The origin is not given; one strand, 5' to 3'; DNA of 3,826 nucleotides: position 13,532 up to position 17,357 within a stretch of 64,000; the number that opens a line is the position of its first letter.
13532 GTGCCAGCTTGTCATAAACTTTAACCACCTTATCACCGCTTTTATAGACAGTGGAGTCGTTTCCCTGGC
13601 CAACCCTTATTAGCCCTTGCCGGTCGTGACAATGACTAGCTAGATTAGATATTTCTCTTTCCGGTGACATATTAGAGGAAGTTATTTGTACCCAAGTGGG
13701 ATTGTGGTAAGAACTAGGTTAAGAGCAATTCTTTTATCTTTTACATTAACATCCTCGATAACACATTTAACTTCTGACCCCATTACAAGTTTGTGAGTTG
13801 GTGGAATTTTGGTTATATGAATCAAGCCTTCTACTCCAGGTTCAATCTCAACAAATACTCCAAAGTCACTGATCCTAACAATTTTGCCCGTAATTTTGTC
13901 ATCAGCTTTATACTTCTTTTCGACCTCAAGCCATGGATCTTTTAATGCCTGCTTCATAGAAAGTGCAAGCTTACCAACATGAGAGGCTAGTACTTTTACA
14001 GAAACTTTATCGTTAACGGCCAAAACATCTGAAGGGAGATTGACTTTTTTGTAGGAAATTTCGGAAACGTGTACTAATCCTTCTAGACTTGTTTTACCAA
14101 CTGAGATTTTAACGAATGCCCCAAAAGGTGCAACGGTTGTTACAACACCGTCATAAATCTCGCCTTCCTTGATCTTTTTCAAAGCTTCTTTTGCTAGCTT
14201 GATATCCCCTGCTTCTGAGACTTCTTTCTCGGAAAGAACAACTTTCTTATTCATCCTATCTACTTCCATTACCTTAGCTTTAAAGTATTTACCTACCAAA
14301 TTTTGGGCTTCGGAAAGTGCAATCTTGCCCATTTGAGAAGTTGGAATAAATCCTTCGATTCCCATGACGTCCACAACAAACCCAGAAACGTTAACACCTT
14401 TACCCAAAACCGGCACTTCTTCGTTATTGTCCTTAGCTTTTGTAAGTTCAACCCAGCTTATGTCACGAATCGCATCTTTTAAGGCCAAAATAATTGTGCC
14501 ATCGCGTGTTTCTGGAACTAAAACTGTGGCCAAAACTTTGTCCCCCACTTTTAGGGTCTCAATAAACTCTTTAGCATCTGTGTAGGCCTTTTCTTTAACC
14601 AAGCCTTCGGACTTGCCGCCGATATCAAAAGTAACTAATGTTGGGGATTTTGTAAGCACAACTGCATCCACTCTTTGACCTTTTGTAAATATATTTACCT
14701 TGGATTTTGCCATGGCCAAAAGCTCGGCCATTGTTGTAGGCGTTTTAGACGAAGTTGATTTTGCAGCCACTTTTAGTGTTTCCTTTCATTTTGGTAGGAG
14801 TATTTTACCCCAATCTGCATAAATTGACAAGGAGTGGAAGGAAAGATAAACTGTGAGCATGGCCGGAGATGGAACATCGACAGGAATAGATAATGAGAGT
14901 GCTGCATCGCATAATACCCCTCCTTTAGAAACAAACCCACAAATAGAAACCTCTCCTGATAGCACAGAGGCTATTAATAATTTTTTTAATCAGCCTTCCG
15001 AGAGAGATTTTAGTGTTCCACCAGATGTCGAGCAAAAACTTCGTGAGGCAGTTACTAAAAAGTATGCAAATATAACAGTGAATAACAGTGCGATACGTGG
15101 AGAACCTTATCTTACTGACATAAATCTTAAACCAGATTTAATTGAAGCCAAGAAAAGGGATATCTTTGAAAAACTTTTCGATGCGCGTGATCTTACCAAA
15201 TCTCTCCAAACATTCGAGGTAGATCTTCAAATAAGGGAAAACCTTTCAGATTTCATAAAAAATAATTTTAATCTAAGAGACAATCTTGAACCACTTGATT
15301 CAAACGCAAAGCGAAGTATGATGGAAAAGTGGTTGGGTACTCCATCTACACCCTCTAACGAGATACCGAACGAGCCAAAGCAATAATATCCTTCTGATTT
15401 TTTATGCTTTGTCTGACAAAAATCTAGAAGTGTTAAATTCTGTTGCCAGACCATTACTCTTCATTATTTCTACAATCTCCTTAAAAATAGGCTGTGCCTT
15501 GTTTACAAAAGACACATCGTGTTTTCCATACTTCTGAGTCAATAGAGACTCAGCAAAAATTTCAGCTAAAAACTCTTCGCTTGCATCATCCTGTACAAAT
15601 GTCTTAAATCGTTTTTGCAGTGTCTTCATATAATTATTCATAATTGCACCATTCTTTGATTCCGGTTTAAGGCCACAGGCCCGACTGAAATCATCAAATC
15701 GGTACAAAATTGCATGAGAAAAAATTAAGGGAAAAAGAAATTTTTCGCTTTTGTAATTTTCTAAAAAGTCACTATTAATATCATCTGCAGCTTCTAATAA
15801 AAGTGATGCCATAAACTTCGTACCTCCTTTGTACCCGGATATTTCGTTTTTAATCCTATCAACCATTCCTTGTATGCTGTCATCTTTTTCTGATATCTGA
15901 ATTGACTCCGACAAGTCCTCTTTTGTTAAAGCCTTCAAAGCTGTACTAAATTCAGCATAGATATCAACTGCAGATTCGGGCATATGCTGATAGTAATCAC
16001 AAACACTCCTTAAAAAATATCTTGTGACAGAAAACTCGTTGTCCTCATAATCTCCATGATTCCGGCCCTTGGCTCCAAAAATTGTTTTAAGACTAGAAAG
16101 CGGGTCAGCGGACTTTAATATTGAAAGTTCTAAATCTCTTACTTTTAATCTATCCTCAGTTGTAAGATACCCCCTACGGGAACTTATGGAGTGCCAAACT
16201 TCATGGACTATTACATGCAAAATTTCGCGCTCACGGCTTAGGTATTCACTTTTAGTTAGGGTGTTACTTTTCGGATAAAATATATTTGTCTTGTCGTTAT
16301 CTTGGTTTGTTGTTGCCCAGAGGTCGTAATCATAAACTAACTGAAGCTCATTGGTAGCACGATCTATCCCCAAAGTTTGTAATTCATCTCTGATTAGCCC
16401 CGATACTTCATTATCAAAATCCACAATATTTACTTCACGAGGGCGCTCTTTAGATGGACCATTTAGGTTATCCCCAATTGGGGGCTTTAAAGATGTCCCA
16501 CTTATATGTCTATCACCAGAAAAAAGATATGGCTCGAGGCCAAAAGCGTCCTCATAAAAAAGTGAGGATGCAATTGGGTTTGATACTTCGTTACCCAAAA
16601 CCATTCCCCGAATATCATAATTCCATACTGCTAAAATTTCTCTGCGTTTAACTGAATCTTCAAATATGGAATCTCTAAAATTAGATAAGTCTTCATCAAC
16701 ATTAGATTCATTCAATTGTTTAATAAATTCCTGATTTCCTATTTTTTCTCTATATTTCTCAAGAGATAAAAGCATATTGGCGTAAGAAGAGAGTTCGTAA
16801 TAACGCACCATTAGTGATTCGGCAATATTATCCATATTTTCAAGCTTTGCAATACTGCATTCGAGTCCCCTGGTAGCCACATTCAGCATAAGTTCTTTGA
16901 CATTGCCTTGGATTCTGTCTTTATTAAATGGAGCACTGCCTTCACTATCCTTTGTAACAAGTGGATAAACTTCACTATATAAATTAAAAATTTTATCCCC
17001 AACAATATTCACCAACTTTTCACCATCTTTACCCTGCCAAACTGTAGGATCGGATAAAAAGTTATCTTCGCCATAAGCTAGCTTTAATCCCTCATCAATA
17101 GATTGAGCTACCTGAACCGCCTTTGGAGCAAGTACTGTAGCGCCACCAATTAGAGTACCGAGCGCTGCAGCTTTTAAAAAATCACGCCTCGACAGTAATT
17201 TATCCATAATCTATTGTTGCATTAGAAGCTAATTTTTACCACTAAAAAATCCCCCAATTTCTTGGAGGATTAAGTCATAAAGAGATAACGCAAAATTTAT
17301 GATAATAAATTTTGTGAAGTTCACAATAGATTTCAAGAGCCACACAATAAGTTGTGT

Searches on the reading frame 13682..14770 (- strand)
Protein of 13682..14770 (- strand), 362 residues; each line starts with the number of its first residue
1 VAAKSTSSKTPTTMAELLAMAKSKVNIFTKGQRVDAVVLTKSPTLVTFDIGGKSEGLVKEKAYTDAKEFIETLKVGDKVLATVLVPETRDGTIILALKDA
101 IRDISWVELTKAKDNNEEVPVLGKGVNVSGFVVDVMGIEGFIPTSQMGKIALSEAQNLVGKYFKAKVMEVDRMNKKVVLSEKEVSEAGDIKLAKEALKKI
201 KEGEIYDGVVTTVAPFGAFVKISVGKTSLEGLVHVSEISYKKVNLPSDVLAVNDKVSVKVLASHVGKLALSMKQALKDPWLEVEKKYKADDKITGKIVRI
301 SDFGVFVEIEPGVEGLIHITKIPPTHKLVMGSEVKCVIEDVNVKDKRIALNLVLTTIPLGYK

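Call 9: search_protein_families(library=ncbifam, proteins=[window:13682-14770:-])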
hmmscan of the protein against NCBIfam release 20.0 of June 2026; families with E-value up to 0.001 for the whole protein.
window:13682-14770:- (362 aa): 31 families (the best 25 are shown)
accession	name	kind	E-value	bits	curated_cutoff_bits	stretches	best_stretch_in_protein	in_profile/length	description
NF004952.0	PRK06299.1-2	equivalog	2.2e-77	260.7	524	1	7-352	26-373/580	30S ribosomal protein S1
NF005208.0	PRK06676.1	equivalog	7.8e-76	255.6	368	1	14-352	2-347/391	30S ribosomal protein S1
NF000907.0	PRK00087.1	equivalog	1.9e-74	251.1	624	1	14-351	286-631/671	bifunctional 4-hydroxy-3-methylbut-2-enyl diphosphate reductase/30S ribosomal protein S1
NF010379.0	PRK13806.1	equivalog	1.8e-64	218.2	648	1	7-352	10-362/491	30S ribosomal protein S1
TIGR00717.1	rpsA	equivalog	1.6e-63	215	577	1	29-352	17-342/516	30S ribosomal protein S1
NF004953.0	PRK06299.1-3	equivalog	2.8e-58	197.6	720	1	11-351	26-367/580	30S ribosomal protein S1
NF004955.0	PRK06299.1-5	equivalog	1.1e-57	195.6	878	1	12-352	10-353/566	30S ribosomal protein S1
NF004954.0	PRK06299.1-4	equivalog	2.7e-55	187.6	727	1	14-351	5-345/560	30S ribosomal protein S1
NF005911.0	PRK07899.1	equivalog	2.2e-54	185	691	1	14-352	19-362/486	30S ribosomal protein S1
NF004951.0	PRK06299.1-1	equivalog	1.2e-49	169.1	918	1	23-343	14-330/556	30S ribosomal protein S1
NF004956.0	PRK06299.1-6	equivalog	4.7e-42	144.3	711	1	31-350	31-353/554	30S ribosomal protein S1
NF005639.0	PRK07400.1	equivalog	6.5e-26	90.9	460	1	13-279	14-271/318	30S ribosomal protein S1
NF040579.1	S1_dom_CvfD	subfamily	1e-25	90.1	117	2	201-279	2-79/113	CvfD/Ygs/GSP13 family RNA-binding post-transcriptional regulator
NF005973.0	PRK08059.1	equivalog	1.9e-24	86.1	148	2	198-280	3-84/123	S1 domain-containing post-transcriptional regulator GSP13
NF008805.1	PRK11824.1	equivalog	3.6e-23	81.9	471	2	187-274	597-682/683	polyribonucleotide nucleotidyltransferase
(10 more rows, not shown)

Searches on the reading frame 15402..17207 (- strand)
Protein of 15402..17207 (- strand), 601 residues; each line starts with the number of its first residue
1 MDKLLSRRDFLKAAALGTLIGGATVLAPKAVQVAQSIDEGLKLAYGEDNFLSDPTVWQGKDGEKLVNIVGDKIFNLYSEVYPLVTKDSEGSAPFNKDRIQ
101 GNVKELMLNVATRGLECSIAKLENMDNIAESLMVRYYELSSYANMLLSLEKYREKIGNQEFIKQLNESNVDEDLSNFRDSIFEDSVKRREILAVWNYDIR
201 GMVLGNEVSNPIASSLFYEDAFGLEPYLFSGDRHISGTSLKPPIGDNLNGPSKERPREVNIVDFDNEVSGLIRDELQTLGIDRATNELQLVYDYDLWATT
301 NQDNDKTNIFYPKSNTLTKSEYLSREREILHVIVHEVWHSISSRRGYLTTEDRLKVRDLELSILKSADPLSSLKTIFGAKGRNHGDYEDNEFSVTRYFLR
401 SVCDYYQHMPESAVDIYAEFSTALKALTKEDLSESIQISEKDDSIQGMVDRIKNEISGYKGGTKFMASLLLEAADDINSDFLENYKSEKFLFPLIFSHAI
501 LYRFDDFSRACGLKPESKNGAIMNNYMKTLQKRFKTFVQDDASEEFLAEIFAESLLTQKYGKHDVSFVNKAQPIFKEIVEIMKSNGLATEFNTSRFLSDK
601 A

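Call 8: find_encoding_contigs(protein=window:15402-17207:-, flank=3000, max_places=4)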
Protein window:15402-17207:- (601 aa): 4 contigs read that carry it; 1 place shown.
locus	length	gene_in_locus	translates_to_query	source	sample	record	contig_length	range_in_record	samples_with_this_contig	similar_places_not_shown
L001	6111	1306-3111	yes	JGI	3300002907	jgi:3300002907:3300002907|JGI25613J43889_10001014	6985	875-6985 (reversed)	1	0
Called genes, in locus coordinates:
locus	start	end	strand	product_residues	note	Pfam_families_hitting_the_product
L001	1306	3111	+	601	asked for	-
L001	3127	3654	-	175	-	-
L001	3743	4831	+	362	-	PF23459:S1_RRP5 (faint), PF00575:S1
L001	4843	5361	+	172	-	-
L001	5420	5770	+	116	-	PF01740:STAS, PF13466:STAS_2 (weak)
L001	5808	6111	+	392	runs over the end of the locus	?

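Call 9: search_protein_families(library=ncbifam, proteins=[window:15402-17207:-])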
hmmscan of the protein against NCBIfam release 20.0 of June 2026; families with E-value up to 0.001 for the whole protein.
window:15402-17207:- (601 aa): 2 families
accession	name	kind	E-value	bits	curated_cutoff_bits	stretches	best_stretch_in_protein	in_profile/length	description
TIGR01409.1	TAT_signal_seq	domain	0.00015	21.9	16.7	1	5-30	1-27/29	twin-arginine translocation signal domain-containing protein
TIGR02811.1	formate_TAT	hypoth_equivalog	0.00044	20.5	48.45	1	5-35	9-39/66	formate dehydrogenase region TAT target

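Call 40: list_cluster_members(proteins=[window:15402-17207:-, window:5536-6804:-, window:11386-12705:-, window:13682-14770:-])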
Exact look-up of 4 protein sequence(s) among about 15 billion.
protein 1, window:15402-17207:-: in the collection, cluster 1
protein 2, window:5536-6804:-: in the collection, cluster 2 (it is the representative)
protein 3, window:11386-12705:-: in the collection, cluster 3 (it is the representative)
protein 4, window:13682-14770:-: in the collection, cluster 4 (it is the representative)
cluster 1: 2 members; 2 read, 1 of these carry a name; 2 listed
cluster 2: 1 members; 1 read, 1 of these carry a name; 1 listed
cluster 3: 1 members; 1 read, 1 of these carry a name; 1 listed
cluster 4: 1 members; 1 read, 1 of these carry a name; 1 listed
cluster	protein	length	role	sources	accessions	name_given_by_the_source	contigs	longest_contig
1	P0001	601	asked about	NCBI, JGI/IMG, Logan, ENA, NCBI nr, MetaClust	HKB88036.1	MAG TPA: twin-arginine translocation signal domain-containing protein [Patescibacteria ... | twin-arginine translocation signal domain-containing protein [Patescibacteria group ... | \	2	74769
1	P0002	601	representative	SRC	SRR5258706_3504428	-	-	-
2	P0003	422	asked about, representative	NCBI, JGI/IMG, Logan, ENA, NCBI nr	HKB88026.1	MAG TPA: transcription termination factor Rho [Patescibacteria group bacterium] | transcription termination factor Rho [Patescibacteria group bacterium]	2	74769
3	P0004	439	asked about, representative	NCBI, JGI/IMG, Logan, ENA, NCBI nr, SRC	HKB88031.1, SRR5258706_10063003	MAG TPA: DNA repair protein RadA [Patescibacteria group bacterium] | DNA repair protein RadA [Patescibacteria group bacterium]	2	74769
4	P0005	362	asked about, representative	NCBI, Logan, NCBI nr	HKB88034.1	MAG TPA: S1 RNA-binding domain-containing protein [Patescibacteria group bacterium] | S1 RNA-binding domain-containing protein [Patescibacteria group bacterium]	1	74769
